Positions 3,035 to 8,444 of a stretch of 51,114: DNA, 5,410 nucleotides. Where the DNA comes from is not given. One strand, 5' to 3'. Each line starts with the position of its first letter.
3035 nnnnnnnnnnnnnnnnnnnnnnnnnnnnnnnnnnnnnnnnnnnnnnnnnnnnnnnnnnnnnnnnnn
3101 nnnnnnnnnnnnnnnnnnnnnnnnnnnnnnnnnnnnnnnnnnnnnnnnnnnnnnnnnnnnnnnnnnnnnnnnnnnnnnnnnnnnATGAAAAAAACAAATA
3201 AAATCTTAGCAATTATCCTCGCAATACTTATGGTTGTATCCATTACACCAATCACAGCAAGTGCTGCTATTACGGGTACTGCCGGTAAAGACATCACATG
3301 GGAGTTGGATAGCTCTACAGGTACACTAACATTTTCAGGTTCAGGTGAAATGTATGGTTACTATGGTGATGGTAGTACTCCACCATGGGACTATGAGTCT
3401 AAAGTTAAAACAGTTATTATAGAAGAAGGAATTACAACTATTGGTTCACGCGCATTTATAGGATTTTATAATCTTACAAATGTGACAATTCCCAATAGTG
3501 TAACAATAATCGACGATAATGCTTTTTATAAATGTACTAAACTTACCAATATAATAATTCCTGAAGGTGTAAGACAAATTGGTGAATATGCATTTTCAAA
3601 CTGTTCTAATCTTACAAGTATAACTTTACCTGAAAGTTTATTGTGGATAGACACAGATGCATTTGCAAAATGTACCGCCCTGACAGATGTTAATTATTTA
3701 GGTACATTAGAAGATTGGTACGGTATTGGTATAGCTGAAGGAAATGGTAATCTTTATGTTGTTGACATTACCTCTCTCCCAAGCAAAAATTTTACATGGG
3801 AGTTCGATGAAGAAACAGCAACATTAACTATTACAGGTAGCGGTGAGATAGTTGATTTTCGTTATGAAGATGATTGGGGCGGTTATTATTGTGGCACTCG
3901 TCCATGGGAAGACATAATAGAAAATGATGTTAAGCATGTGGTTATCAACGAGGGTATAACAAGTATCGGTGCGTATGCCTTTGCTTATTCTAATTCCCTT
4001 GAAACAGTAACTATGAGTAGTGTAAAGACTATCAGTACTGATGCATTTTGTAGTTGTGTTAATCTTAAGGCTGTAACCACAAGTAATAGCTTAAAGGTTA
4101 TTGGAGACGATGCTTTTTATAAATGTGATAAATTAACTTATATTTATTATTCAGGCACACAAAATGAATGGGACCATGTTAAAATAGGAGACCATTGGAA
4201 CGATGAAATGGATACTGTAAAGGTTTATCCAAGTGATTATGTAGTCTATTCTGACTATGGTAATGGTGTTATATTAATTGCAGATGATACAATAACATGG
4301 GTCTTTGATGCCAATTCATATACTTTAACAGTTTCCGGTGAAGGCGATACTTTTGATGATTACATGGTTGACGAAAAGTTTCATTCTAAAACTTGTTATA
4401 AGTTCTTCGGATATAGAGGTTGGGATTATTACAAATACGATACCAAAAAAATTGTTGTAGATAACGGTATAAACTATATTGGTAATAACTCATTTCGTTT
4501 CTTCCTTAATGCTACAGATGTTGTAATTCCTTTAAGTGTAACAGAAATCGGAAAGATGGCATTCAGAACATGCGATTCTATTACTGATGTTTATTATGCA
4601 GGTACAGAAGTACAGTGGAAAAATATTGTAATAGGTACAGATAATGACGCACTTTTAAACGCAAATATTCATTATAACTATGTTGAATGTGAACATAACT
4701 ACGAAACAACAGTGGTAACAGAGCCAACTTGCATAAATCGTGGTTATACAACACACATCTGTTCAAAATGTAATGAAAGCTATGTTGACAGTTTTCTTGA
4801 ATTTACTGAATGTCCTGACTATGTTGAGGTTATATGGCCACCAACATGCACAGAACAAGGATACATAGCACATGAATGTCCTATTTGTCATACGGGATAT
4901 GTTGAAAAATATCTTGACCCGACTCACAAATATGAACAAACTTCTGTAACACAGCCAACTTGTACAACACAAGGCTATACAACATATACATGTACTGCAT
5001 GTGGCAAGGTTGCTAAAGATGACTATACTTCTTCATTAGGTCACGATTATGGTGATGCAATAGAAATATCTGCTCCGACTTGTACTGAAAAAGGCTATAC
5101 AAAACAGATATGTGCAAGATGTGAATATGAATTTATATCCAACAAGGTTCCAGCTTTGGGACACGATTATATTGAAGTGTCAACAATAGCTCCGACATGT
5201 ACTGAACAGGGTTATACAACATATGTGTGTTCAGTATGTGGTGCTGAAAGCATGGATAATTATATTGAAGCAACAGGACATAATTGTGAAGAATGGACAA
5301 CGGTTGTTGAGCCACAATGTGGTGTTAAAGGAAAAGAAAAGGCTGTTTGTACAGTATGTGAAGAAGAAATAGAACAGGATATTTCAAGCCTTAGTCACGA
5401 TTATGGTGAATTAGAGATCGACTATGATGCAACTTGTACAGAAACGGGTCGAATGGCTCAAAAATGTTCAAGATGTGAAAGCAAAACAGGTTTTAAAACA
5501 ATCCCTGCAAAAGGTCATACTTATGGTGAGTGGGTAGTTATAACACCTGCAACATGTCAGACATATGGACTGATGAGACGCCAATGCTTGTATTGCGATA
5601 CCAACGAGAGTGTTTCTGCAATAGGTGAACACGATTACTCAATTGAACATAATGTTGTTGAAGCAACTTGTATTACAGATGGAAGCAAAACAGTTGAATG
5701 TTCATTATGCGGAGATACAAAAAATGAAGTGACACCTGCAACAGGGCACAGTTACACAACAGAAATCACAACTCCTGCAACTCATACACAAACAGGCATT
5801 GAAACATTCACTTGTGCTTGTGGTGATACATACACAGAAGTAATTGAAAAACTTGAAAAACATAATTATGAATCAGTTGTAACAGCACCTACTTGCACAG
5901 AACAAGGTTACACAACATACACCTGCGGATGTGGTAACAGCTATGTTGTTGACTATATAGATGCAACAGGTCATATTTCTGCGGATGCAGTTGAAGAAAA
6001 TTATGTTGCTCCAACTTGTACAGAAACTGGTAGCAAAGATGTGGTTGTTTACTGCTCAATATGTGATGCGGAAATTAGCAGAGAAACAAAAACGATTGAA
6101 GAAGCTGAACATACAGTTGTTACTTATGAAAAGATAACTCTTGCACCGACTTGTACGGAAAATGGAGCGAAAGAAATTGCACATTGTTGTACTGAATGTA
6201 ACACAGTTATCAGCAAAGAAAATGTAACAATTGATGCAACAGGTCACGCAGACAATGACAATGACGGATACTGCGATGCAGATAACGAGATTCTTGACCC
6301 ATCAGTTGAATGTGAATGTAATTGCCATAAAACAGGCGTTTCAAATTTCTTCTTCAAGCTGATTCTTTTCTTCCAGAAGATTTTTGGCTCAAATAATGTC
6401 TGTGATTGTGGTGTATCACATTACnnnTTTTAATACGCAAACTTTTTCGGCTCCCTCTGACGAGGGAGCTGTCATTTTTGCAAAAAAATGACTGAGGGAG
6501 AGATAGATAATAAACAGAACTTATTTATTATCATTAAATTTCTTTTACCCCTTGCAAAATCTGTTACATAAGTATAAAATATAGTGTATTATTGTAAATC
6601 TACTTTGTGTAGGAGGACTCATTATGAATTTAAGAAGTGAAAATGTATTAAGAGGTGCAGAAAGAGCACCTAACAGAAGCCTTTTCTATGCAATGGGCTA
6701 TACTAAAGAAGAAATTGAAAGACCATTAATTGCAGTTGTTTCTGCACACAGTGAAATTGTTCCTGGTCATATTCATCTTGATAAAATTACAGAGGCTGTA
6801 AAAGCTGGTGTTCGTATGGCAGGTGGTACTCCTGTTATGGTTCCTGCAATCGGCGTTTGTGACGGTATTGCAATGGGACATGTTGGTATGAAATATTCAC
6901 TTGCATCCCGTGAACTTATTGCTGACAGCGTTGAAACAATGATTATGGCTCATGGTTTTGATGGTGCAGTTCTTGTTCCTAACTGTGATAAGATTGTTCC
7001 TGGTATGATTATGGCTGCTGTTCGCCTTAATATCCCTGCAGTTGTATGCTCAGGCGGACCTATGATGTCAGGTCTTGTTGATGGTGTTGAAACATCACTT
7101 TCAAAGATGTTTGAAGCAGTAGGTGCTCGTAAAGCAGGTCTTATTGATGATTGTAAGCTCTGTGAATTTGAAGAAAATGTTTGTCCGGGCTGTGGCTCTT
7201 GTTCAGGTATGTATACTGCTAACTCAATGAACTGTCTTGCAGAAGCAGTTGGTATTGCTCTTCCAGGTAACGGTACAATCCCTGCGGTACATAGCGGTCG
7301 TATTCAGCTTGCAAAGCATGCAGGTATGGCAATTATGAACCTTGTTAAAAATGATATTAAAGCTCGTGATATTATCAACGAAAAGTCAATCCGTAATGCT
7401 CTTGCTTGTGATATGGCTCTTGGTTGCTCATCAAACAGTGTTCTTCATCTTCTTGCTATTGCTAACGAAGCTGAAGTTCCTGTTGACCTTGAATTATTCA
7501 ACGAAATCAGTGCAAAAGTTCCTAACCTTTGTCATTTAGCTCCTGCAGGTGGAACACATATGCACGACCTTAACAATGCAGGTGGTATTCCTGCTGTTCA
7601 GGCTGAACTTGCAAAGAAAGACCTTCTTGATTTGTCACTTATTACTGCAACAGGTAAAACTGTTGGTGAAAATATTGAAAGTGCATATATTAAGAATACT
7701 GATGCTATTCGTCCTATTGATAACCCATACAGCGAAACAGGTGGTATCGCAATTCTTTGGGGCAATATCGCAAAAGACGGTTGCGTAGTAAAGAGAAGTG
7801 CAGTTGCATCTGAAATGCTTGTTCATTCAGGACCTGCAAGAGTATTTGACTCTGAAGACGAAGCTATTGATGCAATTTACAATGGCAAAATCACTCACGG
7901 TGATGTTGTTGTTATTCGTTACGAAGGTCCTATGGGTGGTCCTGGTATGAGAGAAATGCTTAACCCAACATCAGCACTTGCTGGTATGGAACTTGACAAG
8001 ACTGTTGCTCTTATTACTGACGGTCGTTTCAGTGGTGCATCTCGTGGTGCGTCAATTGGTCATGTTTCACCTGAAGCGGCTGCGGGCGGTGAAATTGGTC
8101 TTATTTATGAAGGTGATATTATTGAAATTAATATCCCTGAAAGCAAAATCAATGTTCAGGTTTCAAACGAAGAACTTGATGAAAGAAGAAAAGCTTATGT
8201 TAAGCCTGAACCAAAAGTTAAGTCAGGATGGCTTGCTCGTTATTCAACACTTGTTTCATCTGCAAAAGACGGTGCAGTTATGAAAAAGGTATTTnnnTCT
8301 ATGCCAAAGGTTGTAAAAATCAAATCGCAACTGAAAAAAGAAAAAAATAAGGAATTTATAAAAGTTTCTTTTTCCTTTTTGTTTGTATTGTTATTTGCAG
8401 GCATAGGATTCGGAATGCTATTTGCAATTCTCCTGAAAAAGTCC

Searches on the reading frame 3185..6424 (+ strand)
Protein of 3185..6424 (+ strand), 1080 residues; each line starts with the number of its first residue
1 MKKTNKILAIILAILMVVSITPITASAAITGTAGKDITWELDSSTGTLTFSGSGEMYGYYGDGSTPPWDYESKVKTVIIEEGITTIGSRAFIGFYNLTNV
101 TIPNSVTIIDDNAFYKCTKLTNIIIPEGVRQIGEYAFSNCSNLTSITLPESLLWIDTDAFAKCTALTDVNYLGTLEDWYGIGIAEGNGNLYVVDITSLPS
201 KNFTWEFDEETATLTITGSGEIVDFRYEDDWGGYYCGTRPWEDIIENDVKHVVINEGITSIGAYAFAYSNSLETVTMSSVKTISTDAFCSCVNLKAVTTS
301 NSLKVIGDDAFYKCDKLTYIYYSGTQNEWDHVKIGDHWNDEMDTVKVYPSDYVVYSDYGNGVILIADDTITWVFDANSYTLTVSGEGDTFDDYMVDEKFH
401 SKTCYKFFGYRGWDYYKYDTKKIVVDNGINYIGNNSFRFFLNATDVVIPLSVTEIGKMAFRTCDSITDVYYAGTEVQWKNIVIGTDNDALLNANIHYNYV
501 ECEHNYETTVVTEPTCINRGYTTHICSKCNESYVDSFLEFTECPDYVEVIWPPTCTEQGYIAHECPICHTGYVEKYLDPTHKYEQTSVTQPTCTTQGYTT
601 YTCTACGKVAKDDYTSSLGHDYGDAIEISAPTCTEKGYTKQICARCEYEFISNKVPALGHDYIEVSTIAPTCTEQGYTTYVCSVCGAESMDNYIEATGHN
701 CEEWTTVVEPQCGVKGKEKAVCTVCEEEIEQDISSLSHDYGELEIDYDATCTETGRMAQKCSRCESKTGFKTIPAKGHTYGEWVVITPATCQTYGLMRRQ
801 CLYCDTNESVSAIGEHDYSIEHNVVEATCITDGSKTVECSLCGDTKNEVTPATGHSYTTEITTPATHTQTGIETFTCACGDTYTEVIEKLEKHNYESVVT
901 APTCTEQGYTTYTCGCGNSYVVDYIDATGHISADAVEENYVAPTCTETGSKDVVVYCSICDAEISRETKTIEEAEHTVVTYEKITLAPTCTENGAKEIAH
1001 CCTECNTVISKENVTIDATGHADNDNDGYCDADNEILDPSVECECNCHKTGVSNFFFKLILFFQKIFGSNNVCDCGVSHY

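Call 62: search_protein_families(library=pfam, proteins=[window:3185-6424:+], max_evalue=0.00001)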
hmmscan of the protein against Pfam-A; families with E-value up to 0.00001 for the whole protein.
window:3185-6424:+ (1080 aa): 2 families
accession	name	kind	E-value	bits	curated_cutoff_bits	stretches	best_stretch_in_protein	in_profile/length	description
PF13306.12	LRR_5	-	1.4e-53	180.5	27.7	3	71-176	10-113/127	BspA type Leucine rich repeat region (6 copies)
PF13855.12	LRR_8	-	7.8e-07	29.2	27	0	300-321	10-31/61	Leucine rich repeat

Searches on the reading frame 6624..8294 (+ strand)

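Call 62: search_protein_families(library=pfam, proteins=[window:6624-8294:+], max_evalue=0.00001)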
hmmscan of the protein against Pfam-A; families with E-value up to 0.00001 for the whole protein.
window:6624-8294:+ (557 aa): 2 families
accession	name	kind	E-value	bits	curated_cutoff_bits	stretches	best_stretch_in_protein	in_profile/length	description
PF00920.27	ILVD_EDD_N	-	2.9e-129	431.2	27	1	33-350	1-316/316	Dihydroxy-acid/6-phosphogluconate dehydratase N-terminal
PF24877.1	ILV_EDD_C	-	3.9e-79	265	27.7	1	361-551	2-191/191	Dihydroxy-acid/6-phosphogluconate dehydratase C-terminal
